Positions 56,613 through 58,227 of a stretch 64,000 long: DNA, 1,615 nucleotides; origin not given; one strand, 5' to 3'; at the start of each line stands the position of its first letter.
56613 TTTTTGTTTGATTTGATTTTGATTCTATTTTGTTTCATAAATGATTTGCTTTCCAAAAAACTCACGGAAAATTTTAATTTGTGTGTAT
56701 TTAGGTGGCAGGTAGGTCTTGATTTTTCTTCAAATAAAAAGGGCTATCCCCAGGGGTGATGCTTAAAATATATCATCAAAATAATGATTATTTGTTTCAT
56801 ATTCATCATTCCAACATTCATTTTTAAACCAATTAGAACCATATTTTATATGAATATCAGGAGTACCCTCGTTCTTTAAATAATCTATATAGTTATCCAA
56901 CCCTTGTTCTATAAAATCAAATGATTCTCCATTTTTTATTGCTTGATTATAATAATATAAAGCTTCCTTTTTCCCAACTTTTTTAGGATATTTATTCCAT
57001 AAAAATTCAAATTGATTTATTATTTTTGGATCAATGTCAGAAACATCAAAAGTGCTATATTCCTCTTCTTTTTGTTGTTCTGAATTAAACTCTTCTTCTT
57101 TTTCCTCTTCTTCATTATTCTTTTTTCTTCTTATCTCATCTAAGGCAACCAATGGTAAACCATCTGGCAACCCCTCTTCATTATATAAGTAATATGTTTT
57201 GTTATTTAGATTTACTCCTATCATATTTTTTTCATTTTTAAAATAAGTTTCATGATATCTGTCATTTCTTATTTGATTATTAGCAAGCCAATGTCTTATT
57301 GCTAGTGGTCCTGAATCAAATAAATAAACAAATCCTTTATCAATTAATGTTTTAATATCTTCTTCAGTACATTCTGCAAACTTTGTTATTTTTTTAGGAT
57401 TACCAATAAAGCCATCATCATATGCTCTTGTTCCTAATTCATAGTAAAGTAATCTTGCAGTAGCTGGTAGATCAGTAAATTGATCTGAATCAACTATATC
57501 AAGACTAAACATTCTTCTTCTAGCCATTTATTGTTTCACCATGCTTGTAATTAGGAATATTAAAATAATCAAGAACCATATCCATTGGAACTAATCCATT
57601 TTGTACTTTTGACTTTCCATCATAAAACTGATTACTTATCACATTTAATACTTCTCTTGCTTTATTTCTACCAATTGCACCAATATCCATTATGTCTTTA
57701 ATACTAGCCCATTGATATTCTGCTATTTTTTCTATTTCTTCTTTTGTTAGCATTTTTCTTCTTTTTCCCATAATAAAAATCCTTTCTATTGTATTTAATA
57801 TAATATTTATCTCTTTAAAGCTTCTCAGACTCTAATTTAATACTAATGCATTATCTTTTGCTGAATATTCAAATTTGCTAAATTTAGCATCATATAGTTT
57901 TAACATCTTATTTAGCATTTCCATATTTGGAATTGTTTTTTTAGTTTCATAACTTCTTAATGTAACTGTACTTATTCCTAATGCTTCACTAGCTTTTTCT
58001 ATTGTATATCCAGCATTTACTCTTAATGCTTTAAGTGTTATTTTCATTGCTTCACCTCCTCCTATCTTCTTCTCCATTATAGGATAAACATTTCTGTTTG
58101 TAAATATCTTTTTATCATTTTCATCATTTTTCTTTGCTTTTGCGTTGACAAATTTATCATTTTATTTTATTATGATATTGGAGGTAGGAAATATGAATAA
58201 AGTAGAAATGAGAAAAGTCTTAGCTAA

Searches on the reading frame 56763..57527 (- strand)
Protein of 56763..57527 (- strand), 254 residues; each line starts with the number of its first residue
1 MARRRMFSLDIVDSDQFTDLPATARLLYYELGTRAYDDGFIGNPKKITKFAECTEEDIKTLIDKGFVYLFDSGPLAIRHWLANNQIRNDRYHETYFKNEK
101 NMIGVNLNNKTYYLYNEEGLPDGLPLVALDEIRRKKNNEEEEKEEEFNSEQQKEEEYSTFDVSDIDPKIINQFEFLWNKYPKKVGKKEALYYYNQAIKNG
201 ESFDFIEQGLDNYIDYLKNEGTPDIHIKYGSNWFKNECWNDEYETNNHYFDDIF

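Call 7: search_protein_families(library=pfam, proteins=[window:56763-57527:-], max_evalue=0.01)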
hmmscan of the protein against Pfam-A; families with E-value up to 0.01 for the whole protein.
window:56763-57527:- (254 aa): 0 families

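Call 15: search_protein_families(library=phrogs, proteins=[window:56763-57527:-], max_evalue=0.01)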
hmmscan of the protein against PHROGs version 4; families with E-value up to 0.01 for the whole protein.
window:56763-57527:- (254 aa): 9 families
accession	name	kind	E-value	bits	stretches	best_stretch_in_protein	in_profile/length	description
phrog_8489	-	DNA, RNA and nucleotide metabolism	2.9e-44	153.3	1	1-248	1-237/296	DnaD-like helicase loader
phrog_5708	-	DNA, RNA and nucleotide metabolism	5.6e-43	148.8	1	1-186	1-190/263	DnaD-like helicase loader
phrog_1163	-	unknown function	3.4e-19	70.6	1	1-188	8-190/273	-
phrog_270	-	DNA, RNA and nucleotide metabolism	1.3e-18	68.6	1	19-246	44-253/383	replication initiation protein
phrog_16304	-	unknown function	3.9e-08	34.5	1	135-245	111-227/244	-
phrog_9474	-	DNA, RNA and nucleotide metabolism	1.3e-07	32.4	1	137-246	143-252/288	replication initiation protein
phrog_9327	-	DNA, RNA and nucleotide metabolism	2.3e-07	31.7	1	137-243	133-242/276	primosomal protein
phrog_26426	-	DNA, RNA and nucleotide metabolism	2.8e-05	24.7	1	113-244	91-220/272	replication protein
phrog_38715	-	unknown function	0.0011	19.7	1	176-246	174-246/269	-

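Call 16: search_protein_families(library=padloc, proteins=[window:56763-57527:-], max_evalue=0.01)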
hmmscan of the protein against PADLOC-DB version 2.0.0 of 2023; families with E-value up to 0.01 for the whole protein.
window:56763-57527:- (254 aa): 0 families

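Call 41: search_dna_similar(query=window:56763-57527:-, collection=phages, mode=protein, max_rows=12)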
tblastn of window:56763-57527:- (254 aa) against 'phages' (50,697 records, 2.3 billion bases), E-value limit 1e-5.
Records with a match: 147; places in all: 150; records where one place covers at least 80% of the query: 5.
Best place of each record, by identity: <60% 147.
By first word of the organism name: Lactococcus 56; Streptococcus 41; Lactobacillus 18; Bacteriophage 5; Latilactobacillus 5; Enterococcus 4; Brochothrix 4; Clostridium 3; Gordonia 3; Lacticaseibacillus 3; and 5 more.
By host as written in the record: Lactococcus lactis 20; - 19; Lactococcus lactis SMQ-86 7; Lactobacillus johnsonii 3; Enterococcus faecalis 3; Streptococcus thermophilus 3; Brochothrix thermosphacta 3; Gordonia terrae 3612 3; and 73 more.
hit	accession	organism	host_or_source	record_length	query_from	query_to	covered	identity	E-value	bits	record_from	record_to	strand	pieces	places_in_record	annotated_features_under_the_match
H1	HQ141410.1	Lactobacillus phage LF1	Lactobacillus sp.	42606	1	245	96%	32.1%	5e-25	108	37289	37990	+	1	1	DNA replication protein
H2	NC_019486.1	Lactobacillus phage LF1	Lactobacillus sp.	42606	1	245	96%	32.1%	5e-25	108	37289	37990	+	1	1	DnaD-like helicase loader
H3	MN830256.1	Lactobacillus phage JNU_P7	Lactobacillus gasseri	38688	1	234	92%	28.6%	4e-19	92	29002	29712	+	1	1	hypothetical protein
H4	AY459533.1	Lactobacillus prophage Lj928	-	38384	1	234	92%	28.2%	2e-18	90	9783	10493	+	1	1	putative protein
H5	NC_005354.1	Lactobacillus prophage Lj928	Lactobacillus johnsonii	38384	1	234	92%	28.2%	2e-18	90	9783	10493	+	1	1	DnaD-like helicase loader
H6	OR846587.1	Enterococcus phage Efs 1-1-1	Enterococcus faecalis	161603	1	125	49%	45.6%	2e-28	119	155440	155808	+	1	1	record has no annotation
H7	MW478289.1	Clostridium phage phiCp-A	Clostridium perfringens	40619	1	122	48%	46.7%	2e-26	113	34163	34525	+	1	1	replication initiation protein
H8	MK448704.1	Streptococcus phage Javan213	Streptococcus equinus Sb05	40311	1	117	46%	46.2%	2e-27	116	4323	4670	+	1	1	DNA replication protein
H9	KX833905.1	Lactococcus phage PLg-TB25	Lactococcus garvieae strain TB25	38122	1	132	52%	40.7%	1e-25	110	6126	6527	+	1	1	hypothetical protein (x2)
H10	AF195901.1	Lactobacillus prophage Lj928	-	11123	1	193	76%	27.7%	3e-12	72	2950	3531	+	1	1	orf212: Orf212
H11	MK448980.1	Streptococcus phage Javan536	Streptococcus salivarius JIM8777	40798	1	114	45%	46.5%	6e-24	105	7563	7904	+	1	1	hypothetical protein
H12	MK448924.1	Streptococcus phage Javan384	Streptococcus parauberis KCTC_11537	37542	1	133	52%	39.1%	4e-20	95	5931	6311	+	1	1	replication initiation protein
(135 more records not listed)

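Call 68: find_related_loci(query=window:56763-57527:-, collection=viral_contigs, flank=10000)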
Query window:56763-57527:- (254 aa) in viral_contigs; peptide patterns used: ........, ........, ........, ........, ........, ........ (x = any residue, [..] = any of these).
19 stretches matched a pattern, but none encodes a relative of the query by tblastn (E <= 1e-3).

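Call 70: search_protein_families(library=ncbifam, proteins=[window:56763-57527:-], max_evalue=0.1)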
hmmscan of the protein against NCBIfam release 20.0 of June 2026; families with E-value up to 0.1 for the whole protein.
window:56763-57527:- (254 aa): 1 family
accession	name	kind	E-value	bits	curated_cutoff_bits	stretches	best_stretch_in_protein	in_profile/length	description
NF038277.1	accessory_MacP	equivalog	0.03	14.7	45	1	125-161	4-39/98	cell wall synthase accessory phosphoprotein MacP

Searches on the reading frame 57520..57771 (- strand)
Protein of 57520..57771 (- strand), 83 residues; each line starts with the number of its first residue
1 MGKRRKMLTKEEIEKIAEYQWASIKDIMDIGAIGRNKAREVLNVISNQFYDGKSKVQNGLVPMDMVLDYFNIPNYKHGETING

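Call 7: search_protein_families(library=pfam, proteins=[window:57520-57771:-], max_evalue=0.01)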
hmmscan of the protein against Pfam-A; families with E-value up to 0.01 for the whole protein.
window:57520-57771:- (83 aa): 0 families

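Call 15: search_protein_families(library=phrogs, proteins=[window:57520-57771:-], max_evalue=0.01)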
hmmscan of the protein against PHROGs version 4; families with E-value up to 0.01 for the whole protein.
window:57520-57771:- (83 aa): 0 families

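Call 70: search_protein_families(library=ncbifam, proteins=[window:57520-57771:-], max_evalue=0.1)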
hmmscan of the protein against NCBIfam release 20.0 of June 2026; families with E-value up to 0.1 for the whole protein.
window:57520-57771:- (83 aa): 0 families

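Call 71: find_homologous_proteins(query=window:57520-57771:-, max_evalue=0.001)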
Query window:57520-57771:- (83 aa): 129 proteins with E <= 0.001 among 131 candidates; the best 120 are listed.
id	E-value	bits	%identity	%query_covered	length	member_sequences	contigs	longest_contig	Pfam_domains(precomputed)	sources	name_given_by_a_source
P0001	4.9e-46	172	96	100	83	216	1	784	-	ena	-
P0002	9.6e-46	171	96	100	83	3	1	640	-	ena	-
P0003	3.2e-45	169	94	100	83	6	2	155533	-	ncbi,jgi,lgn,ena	-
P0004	1.3e-44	167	95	100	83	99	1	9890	-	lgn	-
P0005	1.5e-44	167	94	100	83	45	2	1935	-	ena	-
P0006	2.5e-44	166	95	100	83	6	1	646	-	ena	-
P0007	1.4e-41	158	88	100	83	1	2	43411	-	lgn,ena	-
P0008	1.6e-41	157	89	100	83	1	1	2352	-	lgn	-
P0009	4.9e-41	156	86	100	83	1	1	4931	-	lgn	-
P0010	9.3e-41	155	89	100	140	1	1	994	-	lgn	-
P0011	9.4e-41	155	84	100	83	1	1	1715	-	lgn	-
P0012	1.6e-40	154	88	100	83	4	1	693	-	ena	-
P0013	2.2e-40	154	88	100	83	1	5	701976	-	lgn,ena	-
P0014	2.6e-40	154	83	100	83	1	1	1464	-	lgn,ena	-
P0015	8.2e-40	152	82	100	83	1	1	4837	-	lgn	-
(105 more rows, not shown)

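Call 81: predict_structure(alignment_id=A2)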
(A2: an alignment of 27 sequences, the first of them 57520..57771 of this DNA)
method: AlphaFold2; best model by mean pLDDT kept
length: 83 residues; sequences in the alignment: 27
mean_pLDDT: 80.3   pTM: 0.69
mean pLDDT of the five models: 80.3, 77.7, 77.4, 76.3, 72.4
residues with pLDDT >= 90: 36; 70-90: 28; 50-70: 11; < 50: 8
segments of 3 or more residues with pLDDT < 50: 77-83
pLDDT, mean of each block of 10 residues (from residue 1): 66 83 92 93 91 78 92 61 39
secondary structure, 60 per line:
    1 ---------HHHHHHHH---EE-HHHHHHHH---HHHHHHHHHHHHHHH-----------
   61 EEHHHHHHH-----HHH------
elements in order: H10-17 H24-31 H35-49 H63-69

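Call 84: fold_search(model_id=the predicted structure, library=pdb)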
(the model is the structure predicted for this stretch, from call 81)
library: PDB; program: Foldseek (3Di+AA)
matches with E <= 10: 701; with E <= 0.001: 0
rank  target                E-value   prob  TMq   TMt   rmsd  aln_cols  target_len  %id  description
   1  1exr                  2.0e-01  0.57  0.39  0.24   8.1        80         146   12  THE 1.0 ANGSTROM CRYSTAL STRUCTURE OF CA+2 BOUND CALMODULIN (released 2000-09-20)
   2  1lin                  2.5e-01  0.30  0.33  0.21   7.1        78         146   14  CALMODULIN COMPLEXED WITH TRIFLUOPERAZINE (1:4 COMPLEX) (released 1996-03-08)
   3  2j5p_MODEL_1_A        2.7e-01  0.69  0.39  0.45   4.6        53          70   21  E. coli FtsK gamma domain (released 2006-10-04)
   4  3sg6                  3.5e-01  0.51  0.41  0.11   5.1        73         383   10  Crystal Structure of Dimeric GCaMP2-LIA(linker 1) (released 2012-06-20)
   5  5e1k                  3.5e-01  0.47  0.39  0.25   6.6        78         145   13  Selenomethionine Ca2+-Calmodulin from Paramecium tetraurelia SAD data (released 2015-11-25)
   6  6hcs_E                3.5e-01  0.44  0.39  0.26   7.6        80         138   12  Crystal structure of CaM-peptide complex containing AzF at position 108 (released 2018-12-05)
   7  2i2r_O                3.5e-01  0.21  0.32  0.19   8.3        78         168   17  Crystal structure of the KChIP1/Kv4.3 T1 complex (released 2006-10-24)
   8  5wsv_A                4.0e-01  0.41  0.41  0.26   6.2        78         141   13  Crystal structure of Myosin VIIa IQ5 in complex with Ca2+-CaM (released 2017-06-07)
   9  1cdm_A                4.0e-01  0.28  0.39  0.26  11.0        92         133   12  MODULATION OF CALMODULIN PLASTICITY IN MOLECULAR RECOGNITION ON THE BASIS OF X-RAY STRUCTURES (released 1994-08-31)
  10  5ukg_B                4.3e-01  0.20  0.33  0.10   8.7        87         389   13  Crystal Structure of the genetically encoded calcium indicator K-GECO (released 2018-02-07)
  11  3w6j_E                4.3e-01  0.13  0.27  0.18   7.8        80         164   15  Crystal structure of ScpAB core complex (released 2013-04-24)
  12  8dgk_MODEL_1_A        4.6e-01  0.20  0.35  0.36   8.2        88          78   15  NMR structure of calmodulin bound to N-terminal site in the beta-subunit of cyclic nucleotide-gated channel (released 2022-12-14)
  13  6pjx_B                4.9e-01  0.38  0.38  0.44   6.7        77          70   13  Crystal Structure of G Protein-Coupled Receptor Kinase 5 (GRK5) in Complex with Calmodulin (CaM) (released 2020-12-09)
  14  6psd_I                4.9e-01  0.28  0.37  0.40   6.3        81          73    9  Complex of CRACR2a with a Dynein Light Intermediate Chain Peptide (released 2020-07-15)
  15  3fwc_I                5.2e-01  0.33  0.42  0.26   5.0        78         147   14  Sac3:Sus1:Cdc31 complex (released 2009-04-14)
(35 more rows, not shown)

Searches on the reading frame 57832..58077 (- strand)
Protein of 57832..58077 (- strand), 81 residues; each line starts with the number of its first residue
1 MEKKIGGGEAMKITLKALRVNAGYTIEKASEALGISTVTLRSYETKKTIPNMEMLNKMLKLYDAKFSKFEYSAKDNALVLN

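Call 7: search_protein_families(library=pfam, proteins=[window:57832-58077:-], max_evalue=0.01)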
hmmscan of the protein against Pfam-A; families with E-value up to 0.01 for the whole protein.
window:57832-58077:- (81 aa): 7 families
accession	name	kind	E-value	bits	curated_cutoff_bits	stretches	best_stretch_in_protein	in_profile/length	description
PF01381.28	HTH_3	-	3.1e-11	43.6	23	1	15-66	1-52/55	Helix-turn-helix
PF13560.12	HTH_31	-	2e-08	34.9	27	1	14-64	5-56/64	Helix-turn-helix domain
PF12844.13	HTH_19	-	9.6e-06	25.9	30.2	1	15-62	4-51/64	Helix-turn-helix domain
PF00376.29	MerR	-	0.00023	21.3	28.2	1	25-49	1-25/38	MerR family regulatory protein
PF13411.12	MerR_1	-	0.0032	18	21.6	1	24-53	1-30/69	MerR HTH family regulatory protein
PF02042.20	RWP-RK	-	0.0048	17.2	29.3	1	12-46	1-35/49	RWP-RK domain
PF13413.12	HTH_25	-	0.0055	16.9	24.6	1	14-46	1-33/62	Helix-turn-helix domain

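Call 15: search_protein_families(library=phrogs, proteins=[window:57832-58077:-], max_evalue=0.01)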
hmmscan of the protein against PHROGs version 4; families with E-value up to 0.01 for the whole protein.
window:57832-58077:- (81 aa): 12 families
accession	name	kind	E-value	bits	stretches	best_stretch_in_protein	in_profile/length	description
phrog_6499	-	transcription regulation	8.1e-09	36.1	1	11-64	7-66/157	transcriptional regulator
phrog_8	-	transcription regulation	4.4e-07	30.7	1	14-62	80-128/346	transcriptional regulator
phrog_6962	-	unknown function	5.3e-07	30.8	1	14-64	5-55/73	-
phrog_3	-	transcription regulation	5.8e-07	30.6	1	9-70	87-152/430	transcriptional repressor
phrog_2439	-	transcription regulation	1.7e-05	24.9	1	15-70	12-67/367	transcriptional regulator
phrog_2967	-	transcription regulation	3.2e-05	24.6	1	11-65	11-65/225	transcriptional regulator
phrog_11671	-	unknown function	4.2e-05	24.6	1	22-55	6-39/146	-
phrog_4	-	transcription regulation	0.0004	20.5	1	11-64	137-186/400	transcriptional repressor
phrog_147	-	transcription regulation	0.00048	21.4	1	12-61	6-56/100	transcriptional regulator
phrog_9908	-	DNA, RNA and nucleotide metabolism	0.0022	18.2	1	12-65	15-68/282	DNA binding protein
phrog_2104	-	unknown function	0.0034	18.6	1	14-57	43-86/103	-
phrog_3037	-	transcription regulation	0.0045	17.8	1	23-57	28-62/189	transcriptional repressor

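Call 70: search_protein_families(library=ncbifam, proteins=[window:57832-58077:-], max_evalue=0.1)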
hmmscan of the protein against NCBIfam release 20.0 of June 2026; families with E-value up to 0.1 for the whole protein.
window:57832-58077:- (81 aa): 15 families
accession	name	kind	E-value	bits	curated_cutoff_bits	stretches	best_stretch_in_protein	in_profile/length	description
NF041951.1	phage_RstR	subfamily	1.5e-06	28.4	80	1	13-58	5-50/108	RstR family transcriptional repressor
NF052239.1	antitox_spr1629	equivalog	4.9e-06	25.9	335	1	14-72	6-64/377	spr1629 family repressor/antitoxin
TIGR03830.1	CxxCG_CxxCG_HTH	subfamily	1.3e-05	24.9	61.8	1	13-69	68-123/127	type II TA system antitoxin MqsA family protein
NF007408.0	PRK09943.1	equivalog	0.00015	21.4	211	1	11-71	8-68/185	HTH-type transcriptional regulator PuuR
NF003162.0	PRK04140.1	equivalog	0.00071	18.7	263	1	14-67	130-183/317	transcriptional regulator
NF058600.1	TransRegSco1979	equivalog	0.001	18.2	350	1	14-65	12-63/280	Sco1979 family transcriptional regulator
NF007481.0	PRK10072.1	equivalog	0.0017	18.8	110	1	15-64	38-86/96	HTH-type transcriptional regulator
TIGR03070.1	couple_hipB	subfamily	0.021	14.8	71.65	1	13-61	5-53/58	type II toxin-antitoxin system Y4mF family antitoxin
TIGR00270.2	TIGR00270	equivalog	0.026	14.4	110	1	14-66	79-131/159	multiprotein bridging factor aMBF1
TIGR02047.1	CadR-PbrR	equivalog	0.042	13.9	151.45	1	26-67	3-44/127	Cd(II)/Pb(II)-responsive transcriptional regulator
NF047542.1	telomere_Tap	equivalog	0.067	11.9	600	1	16-70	23-77/695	telomere-associated protein Tap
NF007271.0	PRK09726.1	equivalog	0.081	12.9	79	1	13-61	15-63/88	type II toxin-antitoxin system antitoxin HipB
NF041849.1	trans_regNmlR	equivalog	0.083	13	175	1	26-53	3-30/117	stress response transcriptional regulator NmlR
NF040522.1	VC1465_fam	subfamily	0.088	12.9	70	1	16-49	2-35/111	VC1465 family Xer recombination activation factor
TIGR03879.1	near_KaiC_dom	domain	0.095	13.2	65.1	0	17-57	29-69/91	probable regulatory domain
